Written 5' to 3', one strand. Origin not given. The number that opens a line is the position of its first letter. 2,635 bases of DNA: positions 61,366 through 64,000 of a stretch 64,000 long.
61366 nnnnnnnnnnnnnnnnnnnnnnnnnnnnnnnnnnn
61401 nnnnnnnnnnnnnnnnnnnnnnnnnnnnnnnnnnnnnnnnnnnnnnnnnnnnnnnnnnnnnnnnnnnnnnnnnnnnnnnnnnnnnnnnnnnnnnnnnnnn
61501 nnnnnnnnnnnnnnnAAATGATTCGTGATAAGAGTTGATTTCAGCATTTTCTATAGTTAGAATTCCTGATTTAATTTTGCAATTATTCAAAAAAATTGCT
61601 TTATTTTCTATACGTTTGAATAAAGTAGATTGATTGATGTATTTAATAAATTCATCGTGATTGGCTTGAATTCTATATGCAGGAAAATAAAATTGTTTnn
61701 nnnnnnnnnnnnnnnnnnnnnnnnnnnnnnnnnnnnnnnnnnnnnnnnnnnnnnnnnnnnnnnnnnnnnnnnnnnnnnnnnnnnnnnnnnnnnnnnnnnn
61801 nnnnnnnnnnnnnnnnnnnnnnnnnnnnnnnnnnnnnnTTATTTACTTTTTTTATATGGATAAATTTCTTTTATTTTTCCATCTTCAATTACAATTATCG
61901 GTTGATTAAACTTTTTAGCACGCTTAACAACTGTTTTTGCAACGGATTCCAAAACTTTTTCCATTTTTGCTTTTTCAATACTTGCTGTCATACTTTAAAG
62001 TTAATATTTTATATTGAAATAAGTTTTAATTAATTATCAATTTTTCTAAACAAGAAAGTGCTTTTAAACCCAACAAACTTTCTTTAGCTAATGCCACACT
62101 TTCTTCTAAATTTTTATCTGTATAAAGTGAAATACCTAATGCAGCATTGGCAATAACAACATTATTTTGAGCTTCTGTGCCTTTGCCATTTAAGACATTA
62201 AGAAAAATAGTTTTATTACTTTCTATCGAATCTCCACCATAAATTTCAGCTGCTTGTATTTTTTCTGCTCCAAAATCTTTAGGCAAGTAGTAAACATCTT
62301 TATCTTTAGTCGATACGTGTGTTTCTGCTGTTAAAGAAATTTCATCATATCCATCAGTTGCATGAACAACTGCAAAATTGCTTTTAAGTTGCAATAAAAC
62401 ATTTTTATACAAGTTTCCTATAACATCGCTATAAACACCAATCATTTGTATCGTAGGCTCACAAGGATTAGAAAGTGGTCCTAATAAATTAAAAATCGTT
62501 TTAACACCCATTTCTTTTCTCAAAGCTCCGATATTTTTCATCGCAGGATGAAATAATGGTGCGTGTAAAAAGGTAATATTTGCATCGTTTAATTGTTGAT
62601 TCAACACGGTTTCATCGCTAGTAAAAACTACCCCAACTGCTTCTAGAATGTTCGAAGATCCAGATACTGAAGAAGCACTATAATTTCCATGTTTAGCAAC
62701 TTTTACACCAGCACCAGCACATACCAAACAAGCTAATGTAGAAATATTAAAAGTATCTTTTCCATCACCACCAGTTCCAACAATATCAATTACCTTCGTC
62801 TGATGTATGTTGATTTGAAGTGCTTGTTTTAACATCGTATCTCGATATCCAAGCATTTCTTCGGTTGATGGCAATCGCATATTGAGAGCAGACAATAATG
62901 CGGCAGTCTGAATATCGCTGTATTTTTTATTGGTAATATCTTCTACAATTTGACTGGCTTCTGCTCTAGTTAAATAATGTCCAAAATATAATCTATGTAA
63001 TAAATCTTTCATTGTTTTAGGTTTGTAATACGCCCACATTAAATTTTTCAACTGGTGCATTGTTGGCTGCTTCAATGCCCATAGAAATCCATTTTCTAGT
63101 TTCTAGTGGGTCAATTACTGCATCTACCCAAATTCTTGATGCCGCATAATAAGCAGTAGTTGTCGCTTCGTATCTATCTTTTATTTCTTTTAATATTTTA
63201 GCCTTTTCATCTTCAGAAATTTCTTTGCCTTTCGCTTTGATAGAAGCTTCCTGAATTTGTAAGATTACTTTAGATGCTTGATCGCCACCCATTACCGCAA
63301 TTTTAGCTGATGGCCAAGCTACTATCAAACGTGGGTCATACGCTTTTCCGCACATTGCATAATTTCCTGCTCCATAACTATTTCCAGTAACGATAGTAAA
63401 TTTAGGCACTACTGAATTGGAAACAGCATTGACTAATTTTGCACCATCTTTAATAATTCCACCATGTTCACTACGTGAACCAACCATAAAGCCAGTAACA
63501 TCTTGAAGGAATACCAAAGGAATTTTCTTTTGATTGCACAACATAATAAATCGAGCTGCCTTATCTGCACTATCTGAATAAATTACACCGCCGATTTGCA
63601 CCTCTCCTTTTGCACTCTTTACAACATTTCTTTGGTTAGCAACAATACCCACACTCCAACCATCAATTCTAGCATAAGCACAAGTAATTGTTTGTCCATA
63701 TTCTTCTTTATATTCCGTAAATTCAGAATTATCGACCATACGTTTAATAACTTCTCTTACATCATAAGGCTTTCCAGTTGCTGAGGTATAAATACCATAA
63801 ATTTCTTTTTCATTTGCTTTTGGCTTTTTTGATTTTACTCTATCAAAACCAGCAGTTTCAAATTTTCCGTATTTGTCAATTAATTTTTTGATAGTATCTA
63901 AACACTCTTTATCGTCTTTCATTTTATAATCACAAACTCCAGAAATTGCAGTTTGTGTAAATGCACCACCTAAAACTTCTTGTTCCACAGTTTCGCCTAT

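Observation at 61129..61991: Zeta-toxin-like P-loop protein plus an unlisted 50-aa ORF wedged between trpD and trpC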

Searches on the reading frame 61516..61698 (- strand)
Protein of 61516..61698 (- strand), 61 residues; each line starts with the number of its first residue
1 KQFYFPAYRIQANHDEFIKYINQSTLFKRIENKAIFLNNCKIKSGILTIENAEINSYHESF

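Call 71: search_protein_families(library=pfam, proteins=[window:61516-61698:-], max_evalue=1)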
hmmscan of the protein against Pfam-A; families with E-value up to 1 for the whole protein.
seq(61 aa): 1 family
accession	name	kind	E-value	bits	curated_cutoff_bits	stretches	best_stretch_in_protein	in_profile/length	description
PF09138.17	Urm1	-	0.026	15.4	21.8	1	11-51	30-67/96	Urm1 (Ubiquitin related modifier)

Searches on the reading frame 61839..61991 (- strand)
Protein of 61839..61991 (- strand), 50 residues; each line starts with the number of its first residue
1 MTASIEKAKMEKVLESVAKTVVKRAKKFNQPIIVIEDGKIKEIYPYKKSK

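Call 3: search_protein_families(library=pfam, proteins=[window:61839-61991:-], max_evalue=0.1)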
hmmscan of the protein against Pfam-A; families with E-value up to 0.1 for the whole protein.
window:61839-61991:- (50 aa): 0 families

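Call 4: search_protein_families(library=ncbifam, proteins=[window:61839-61991:-], max_evalue=1)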
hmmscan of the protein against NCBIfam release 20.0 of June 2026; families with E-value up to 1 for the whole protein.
window:61839-61991:- (50 aa): 1 family
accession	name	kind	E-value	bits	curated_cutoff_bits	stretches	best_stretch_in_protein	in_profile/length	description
TIGR01766.2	TIGR01766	domain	0.00096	19.6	32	1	6-44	1-39/82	IS200/IS605 family accessory protein TnpB-related protein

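Call 5: search_protein_families(library=padloc, proteins=[window:61839-61991:-], max_evalue=1)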
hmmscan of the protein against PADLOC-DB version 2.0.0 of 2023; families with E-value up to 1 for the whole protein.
window:61839-61991:- (50 aa): 0 families

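Call 28: find_homologous_proteins(query=window:61839-61991:-, max_evalue=0.01)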
Query window:61839-61991:- (50 aa): 3 proteins with E <= 0.01 among 4 candidates.
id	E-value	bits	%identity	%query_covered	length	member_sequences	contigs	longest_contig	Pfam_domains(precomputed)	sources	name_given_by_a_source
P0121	4.9e-22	92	100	100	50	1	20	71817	-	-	-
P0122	3.3e-16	75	74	100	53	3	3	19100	-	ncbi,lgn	-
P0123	9.3e-13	64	75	80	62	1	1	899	-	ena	-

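Call 29: find_encoding_contigs(protein=P0122, flank=6000, max_places=4)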
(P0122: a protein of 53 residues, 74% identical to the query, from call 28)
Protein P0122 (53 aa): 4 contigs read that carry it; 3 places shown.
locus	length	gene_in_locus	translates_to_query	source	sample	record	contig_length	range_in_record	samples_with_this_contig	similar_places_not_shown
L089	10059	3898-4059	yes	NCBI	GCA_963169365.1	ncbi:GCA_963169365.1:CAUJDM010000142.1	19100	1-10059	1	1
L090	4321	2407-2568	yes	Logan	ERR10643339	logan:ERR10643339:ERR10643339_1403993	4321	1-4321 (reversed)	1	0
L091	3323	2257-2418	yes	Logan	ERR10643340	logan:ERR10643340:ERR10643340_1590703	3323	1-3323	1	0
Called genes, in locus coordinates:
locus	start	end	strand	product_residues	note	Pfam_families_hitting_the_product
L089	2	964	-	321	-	?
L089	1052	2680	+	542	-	PF03255:ACCA, PF01039:Carboxyl_trans, PF06833:MdcE (faint)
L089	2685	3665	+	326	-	PF02885:Glycos_trans_3N, PF00591:Glycos_transf_3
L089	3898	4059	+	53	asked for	-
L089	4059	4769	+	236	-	PF06414:Zeta_toxin (faint)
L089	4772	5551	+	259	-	PF00218:IGPS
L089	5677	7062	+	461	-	PF00330:Aconitase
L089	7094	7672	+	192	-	PF00694:Aconitase_C, PF27512:LeuD (weak)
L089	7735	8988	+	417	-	PF06245:DUF1015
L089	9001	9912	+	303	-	PF00535:Glycos_transf_2, PF13641:Glyco_tranf_2_3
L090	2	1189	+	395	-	?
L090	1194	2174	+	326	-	PF02885:Glycos_trans_3N, PF00591:Glycos_transf_3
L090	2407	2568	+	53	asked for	-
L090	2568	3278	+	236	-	PF06414:Zeta_toxin (faint)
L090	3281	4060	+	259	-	PF00218:IGPS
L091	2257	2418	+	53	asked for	-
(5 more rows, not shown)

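Call 30: find_encoding_contigs(protein=P0121, flank=8000, max_places=6)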
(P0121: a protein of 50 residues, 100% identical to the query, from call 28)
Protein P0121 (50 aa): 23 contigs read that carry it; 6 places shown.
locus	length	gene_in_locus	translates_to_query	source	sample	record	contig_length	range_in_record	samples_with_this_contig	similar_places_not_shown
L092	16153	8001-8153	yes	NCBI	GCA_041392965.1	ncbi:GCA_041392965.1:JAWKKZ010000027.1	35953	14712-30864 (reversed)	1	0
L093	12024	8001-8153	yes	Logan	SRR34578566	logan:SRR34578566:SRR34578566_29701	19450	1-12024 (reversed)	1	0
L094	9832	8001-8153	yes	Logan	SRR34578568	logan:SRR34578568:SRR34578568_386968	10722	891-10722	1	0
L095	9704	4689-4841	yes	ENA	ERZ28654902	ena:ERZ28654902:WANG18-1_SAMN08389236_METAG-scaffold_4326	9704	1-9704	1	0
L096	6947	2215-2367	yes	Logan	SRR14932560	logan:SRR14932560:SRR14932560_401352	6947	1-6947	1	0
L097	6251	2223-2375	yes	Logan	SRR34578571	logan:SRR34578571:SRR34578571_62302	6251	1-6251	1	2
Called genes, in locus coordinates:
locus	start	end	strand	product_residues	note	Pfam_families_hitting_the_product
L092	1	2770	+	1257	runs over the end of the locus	PF01364:Peptidase_C25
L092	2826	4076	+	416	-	PF19572:PorV, PF11751:PorP_SprF (weak)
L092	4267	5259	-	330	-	-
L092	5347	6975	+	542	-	PF03255:ACCA, PF01039:Carboxyl_trans, PF06833:MdcE (faint)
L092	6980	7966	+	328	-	PF02885:Glycos_trans_3N, PF00591:Glycos_transf_3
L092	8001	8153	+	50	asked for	-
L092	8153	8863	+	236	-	PF06414:Zeta_toxin (faint)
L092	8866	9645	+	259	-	PF00218:IGPS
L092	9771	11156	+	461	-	PF00330:Aconitase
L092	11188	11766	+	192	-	PF00694:Aconitase_C, PF27512:LeuD (weak)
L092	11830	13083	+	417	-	PF06245:DUF1015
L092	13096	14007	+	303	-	PF00535:Glycos_transf_2, PF13641:Glyco_tranf_2_3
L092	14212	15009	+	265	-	PF13645:YkuD_2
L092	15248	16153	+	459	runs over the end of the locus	PF01966:HD (weak), PF13286:HD_assoc (weak)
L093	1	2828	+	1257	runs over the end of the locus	PF01364:Peptidase_C25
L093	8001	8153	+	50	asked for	-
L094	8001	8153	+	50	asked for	-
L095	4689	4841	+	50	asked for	-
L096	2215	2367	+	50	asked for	-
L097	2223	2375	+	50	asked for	-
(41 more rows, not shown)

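Call 48: find_homologous_proteins(query=A2, max_evalue=0.001)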
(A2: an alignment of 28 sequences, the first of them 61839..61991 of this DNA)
Query A2 (28 sequences) (50 aa, profile of the alignment): 111 proteins with E <= 0.001 among 1671 candidates.
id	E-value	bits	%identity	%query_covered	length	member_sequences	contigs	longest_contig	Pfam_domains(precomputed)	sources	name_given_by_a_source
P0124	9.1e-21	91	22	100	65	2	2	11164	-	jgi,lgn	jgi:hypothetical protein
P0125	1.0e-20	91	24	90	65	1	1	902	-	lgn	-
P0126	4.7e-20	89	-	-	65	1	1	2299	-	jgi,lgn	jgi:hypothetical protein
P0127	5.1e-20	89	20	90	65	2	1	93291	-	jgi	jgi:hypothetical protein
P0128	7.2e-20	88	20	90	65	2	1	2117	-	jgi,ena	jgi:hypothetical protein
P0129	8.3e-20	88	20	100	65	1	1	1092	-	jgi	jgi:hypothetical protein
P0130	1.4e-19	87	22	100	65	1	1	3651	-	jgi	jgi:hypothetical protein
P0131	1.4e-19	87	29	56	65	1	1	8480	-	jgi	jgi:hypothetical protein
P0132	2.1e-19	87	-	-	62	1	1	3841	-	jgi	jgi:hypothetical protein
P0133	2.3e-19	87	18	100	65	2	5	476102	-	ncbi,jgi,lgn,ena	-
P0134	2.6e-19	86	20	100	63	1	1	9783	-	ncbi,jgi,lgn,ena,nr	ncbi:MAG: hypothetical protein JWR09_3844 [Mucilaginibacter sp.]|jgi:hypothetical protein|nr:hypothe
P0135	4.4e-19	86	22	100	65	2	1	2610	-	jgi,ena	-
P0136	6.2e-19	85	23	80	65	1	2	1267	-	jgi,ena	jgi:hypothetical protein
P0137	7.8e-19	85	20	100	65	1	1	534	-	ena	-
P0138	9.4e-19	85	29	56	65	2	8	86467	-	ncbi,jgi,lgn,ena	jgi:hypothetical protein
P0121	4.8e-13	66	100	100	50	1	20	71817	-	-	-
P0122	2.1e-12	64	74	100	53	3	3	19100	-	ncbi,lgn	-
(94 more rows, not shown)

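Call 60: predict_structure(alignment_id=A3)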
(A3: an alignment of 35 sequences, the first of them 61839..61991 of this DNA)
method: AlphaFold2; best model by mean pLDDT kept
length: 50 residues; sequences in the alignment: 35
mean_pLDDT: 74.2   pTM: 0.44
mean pLDDT of the five models: 74.2, 73.3, 73.3, 73.0, 71.5
residues with pLDDT >= 90: 0; 70-90: 35; 50-70: 12; < 50: 3
segments of 3 or more residues with pLDDT < 50: 48-50
pLDDT, mean of each block of 10 residues (from residue 1): 68 85 84 76 58
secondary structure, 60 per line:
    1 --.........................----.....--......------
elements in order: H3-27 E32-36 E39-44

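Call 66: fold_search(model_id=the predicted structure, library=pdb)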
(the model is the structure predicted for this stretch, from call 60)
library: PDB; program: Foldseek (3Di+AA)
matches with E <= 10: 2; with E <= 0.001: 0
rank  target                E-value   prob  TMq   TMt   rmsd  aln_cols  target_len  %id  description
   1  5t5g                  8.0e+00  0.07  0.38  0.14  10.0        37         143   19  human SETD8 in complex with MS2177 (released 2016-09-28)
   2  8efn_A                9.9e+00  0.02  0.20  0.07   2.7        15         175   27  Structure of Sp-STING3 from Stylophora pistillata coral in complex with 3',3'-cGAMP (released 2023-07-05)

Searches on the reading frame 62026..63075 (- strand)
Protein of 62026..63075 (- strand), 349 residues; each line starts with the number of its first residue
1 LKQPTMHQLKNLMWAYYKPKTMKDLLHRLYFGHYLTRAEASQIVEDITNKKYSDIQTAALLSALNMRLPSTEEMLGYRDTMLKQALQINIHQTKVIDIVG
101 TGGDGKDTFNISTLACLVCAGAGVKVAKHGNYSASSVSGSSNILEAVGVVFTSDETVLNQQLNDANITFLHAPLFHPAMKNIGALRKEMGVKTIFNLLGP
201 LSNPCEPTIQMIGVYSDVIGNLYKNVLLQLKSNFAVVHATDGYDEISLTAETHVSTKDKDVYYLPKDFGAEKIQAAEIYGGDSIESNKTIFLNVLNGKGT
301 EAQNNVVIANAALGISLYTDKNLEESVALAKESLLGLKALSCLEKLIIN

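Call 3: search_protein_families(library=pfam, proteins=[window:62026-63075:-], max_evalue=0.1)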
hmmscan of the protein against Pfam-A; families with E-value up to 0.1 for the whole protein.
window:62026-63075:- (349 aa): 3 families
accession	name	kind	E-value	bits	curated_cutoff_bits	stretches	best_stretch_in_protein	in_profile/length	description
PF00591.27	Glycos_transf_3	-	5.8e-64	216.6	27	1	93-334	2-247/253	Glycosyl transferase family, a/b domain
PF02885.22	Glycos_trans_3N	-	3.4e-14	52.8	26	1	23-85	1-63/63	Glycosyl transferase family, helical bundle domain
PF12438.13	DUF3679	-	0.074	13.2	22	0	72-94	25-47/56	Protein of unknown function (DUF3679)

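Call 72: search_protein_families(library=ncbifam, proteins=[window:62026-63012:-], max_evalue=0.00001)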
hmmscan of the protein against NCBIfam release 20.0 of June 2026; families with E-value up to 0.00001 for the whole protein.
window:62026-63012:- (328 aa): 11 families
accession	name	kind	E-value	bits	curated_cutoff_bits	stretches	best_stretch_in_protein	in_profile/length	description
TIGR01245.1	trpD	equivalog_domain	3.4e-93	312.6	199.05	1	6-326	2-328/330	anthranilate phosphoribosyltransferase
NF011201.0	PRK14607.1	equivalog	5.1e-79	266.3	670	1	1-325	195-524/534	bifunctional anthranilate synthase component II/anthranilate phosphoribosyltransferase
NF007073.0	PRK09522.1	equivalog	1.5e-53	182.5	738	1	2-307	201-509/531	bifunctional anthranilate synthase glutamate amidotransferase component TrpG/anthranilate phosphoribosyltransferase TrpD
NF006564.0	PRK09071.1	equivalog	3.9e-20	72.1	257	1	13-309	29-322/335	glycosyl transferase family protein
NF005635.0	PRK07394.1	equivalog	2.9e-18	66.3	287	1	12-326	20-341/348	hypothetical protein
NF006005.0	PRK08136.1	equivalog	1.9e-13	50.4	185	1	14-184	20-191/314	DNA-binding protein YbiB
TIGR02645.1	ARCH_P_rylase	hypoth_equivalog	4.2e-10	38.6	434.6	1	11-132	96-215/493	putative thymidine phosphorylase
TIGR03327.1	AMP_phos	equivalog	1.4e-09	37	535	1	10-134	96-219/500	AMP phosphorylase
NF003338.0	PRK04350.1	subfamily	1.9e-09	36.5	434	1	7-133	98-222/502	thymidine phosphorylase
NF004490.0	PRK05820.1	equivalog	2.7e-06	26.3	269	1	10-165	14-170/439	thymidine phosphorylase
TIGR02644.1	Y_phosphoryl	subfamily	5.2e-06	25.5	409.05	1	11-166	11-167/417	pyrimidine-nucleoside phosphorylase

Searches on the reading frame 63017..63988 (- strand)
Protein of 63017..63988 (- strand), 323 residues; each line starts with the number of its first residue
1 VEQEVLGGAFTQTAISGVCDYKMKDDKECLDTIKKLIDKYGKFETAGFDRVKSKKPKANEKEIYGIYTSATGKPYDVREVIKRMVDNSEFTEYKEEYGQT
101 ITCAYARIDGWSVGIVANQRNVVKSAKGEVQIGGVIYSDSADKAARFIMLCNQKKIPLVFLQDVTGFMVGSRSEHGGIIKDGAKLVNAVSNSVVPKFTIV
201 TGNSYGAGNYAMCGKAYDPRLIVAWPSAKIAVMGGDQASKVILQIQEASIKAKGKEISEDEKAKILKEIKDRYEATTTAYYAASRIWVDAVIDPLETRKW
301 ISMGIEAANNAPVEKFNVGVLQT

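Call 3: search_protein_families(library=pfam, proteins=[window:63017-63988:-], max_evalue=0.1)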
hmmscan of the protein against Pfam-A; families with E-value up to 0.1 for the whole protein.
window:63017-63988:- (323 aa): 3 families
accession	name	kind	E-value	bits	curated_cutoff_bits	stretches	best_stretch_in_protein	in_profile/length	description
PF01039.27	Carboxyl_trans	-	5.9e-90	302.7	22.3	1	2-315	182-485/493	Carboxyl transferase domain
PF03255.19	ACCA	-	0.00011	22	23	1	98-211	91-203/310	Acetyl co-enzyme A carboxylase carboxyltransferase-like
PF06833.16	MdcE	-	0.00023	21.4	32.7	1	152-247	24-119/196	Malonate decarboxylase gamma subunit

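Call 72: search_protein_families(library=ncbifam, proteins=[window:63017-63988:-], max_evalue=0.00001)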
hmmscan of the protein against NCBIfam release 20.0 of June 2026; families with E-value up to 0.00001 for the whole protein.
window:63017-63988:- (323 aa): 2 families
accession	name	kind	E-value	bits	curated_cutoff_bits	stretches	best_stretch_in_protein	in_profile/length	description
TIGR01117.1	mmdA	subfamily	3e-62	211.1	998.8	1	4-309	207-496/512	methylmalonyl-CoA decarboxylase subunit alpha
NF041504.1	AccA_sub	subfamily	1.8e-06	27.6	300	1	98-211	38-150/257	carboxyltransferase subunit alpha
